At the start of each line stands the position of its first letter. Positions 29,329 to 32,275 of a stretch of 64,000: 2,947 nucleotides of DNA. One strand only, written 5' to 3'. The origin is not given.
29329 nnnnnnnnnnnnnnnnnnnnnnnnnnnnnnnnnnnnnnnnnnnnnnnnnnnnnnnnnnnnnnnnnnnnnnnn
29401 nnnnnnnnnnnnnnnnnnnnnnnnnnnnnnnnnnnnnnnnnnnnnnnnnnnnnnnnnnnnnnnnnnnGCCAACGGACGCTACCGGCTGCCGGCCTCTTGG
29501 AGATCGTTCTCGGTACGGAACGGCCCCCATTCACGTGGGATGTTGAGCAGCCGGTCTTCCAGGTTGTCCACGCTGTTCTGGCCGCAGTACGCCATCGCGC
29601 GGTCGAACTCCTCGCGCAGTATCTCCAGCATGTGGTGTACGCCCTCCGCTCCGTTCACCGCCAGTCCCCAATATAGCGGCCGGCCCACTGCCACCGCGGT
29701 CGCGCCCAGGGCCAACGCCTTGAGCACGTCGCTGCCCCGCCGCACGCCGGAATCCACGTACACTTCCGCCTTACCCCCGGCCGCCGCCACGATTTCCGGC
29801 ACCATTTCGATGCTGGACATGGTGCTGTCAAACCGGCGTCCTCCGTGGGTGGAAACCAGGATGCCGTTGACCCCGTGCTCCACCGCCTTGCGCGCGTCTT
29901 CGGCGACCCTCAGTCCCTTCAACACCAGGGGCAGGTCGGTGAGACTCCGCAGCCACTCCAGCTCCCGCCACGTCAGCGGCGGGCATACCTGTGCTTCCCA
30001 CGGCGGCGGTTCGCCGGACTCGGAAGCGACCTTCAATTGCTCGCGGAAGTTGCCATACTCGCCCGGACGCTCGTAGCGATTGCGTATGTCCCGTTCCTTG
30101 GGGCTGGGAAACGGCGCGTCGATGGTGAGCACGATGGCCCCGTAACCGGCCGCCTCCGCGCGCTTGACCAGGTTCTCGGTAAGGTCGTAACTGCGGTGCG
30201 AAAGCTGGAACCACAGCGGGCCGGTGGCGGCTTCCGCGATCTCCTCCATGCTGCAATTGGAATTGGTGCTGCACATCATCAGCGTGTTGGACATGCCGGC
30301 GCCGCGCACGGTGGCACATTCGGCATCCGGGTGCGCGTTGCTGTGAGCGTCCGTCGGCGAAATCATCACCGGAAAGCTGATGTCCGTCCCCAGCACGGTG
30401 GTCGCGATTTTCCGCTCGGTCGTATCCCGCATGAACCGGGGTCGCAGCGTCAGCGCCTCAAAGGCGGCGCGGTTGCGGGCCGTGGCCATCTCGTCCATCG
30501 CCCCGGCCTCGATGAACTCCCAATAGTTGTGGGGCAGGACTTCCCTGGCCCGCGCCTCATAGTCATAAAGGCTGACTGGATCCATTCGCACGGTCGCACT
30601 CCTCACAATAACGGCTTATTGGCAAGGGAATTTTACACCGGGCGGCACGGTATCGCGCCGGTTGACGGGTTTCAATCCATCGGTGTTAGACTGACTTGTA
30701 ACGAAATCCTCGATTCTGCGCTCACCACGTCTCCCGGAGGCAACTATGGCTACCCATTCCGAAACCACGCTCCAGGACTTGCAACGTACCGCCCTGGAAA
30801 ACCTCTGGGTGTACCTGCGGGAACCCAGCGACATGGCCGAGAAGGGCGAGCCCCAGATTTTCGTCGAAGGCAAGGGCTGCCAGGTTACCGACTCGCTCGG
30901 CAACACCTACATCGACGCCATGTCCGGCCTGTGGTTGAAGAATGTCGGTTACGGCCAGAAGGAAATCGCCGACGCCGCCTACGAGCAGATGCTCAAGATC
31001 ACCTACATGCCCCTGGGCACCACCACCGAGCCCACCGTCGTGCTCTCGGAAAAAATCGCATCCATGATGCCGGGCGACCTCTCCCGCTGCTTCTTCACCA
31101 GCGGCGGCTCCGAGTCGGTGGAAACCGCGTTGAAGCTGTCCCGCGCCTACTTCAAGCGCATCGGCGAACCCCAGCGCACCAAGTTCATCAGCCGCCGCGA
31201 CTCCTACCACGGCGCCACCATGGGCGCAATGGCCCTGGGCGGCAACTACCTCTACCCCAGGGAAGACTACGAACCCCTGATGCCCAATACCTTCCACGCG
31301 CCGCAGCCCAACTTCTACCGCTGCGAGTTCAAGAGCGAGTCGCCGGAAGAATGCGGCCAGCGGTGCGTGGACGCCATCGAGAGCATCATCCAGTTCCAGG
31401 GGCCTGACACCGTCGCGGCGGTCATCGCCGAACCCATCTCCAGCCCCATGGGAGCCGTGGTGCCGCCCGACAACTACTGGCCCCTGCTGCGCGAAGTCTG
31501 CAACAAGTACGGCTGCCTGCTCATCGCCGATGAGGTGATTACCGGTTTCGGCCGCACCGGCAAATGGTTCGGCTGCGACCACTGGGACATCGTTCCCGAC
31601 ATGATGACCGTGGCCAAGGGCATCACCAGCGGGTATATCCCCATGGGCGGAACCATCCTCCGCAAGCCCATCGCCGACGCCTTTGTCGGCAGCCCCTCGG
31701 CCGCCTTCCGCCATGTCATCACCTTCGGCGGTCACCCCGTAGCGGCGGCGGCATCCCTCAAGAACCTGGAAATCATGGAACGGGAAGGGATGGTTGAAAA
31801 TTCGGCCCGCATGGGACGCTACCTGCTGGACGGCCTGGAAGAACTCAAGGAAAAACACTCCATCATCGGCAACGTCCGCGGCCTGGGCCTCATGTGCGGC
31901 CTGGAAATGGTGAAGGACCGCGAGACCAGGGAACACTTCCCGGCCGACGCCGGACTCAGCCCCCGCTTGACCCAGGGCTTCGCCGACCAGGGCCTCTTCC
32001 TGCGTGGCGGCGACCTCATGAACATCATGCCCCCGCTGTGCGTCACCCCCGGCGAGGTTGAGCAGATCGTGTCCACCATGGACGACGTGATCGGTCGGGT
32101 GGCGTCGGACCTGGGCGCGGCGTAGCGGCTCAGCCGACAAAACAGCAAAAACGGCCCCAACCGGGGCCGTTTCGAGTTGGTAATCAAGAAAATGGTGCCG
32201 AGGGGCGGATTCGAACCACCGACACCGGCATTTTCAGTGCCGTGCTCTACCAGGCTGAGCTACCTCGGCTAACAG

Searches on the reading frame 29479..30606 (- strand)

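Call 71: search_protein_families(library=pfam, proteins=[window:29479-30606:-], max_evalue=0.00001)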
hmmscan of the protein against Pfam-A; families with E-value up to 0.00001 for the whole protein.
window:29479-30606:- (375 aa): 1 family
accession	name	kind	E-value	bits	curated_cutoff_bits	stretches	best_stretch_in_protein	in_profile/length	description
PF01070.24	FMN_dh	-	2.3e-117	392.4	24.9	1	20-354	1-348/350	FMN-dependent dehydrogenase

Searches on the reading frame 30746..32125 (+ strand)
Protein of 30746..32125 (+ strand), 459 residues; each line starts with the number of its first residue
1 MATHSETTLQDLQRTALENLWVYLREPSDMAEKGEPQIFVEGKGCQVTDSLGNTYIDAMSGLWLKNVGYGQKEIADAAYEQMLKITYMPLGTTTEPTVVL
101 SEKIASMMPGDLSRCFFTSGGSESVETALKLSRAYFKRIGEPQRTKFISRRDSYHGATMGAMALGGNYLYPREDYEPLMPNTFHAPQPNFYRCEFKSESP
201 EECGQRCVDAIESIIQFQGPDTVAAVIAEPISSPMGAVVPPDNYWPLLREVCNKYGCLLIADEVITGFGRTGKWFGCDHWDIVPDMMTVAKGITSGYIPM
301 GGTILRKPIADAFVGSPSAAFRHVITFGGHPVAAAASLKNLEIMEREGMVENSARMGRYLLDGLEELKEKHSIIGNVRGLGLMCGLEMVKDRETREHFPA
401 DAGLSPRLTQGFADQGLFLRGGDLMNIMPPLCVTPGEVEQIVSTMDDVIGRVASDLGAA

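Call 71: search_protein_families(library=pfam, proteins=[window:30746-32125:+], max_evalue=0.00001)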
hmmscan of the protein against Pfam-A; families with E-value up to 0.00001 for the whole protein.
window:30746-32125:+ (459 aa): 1 family
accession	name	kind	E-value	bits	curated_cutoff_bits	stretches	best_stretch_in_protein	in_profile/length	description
PF00202.27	Aminotran_3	-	6.4e-102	341.7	30.5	1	38-449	12-403/403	Aminotransferase class-III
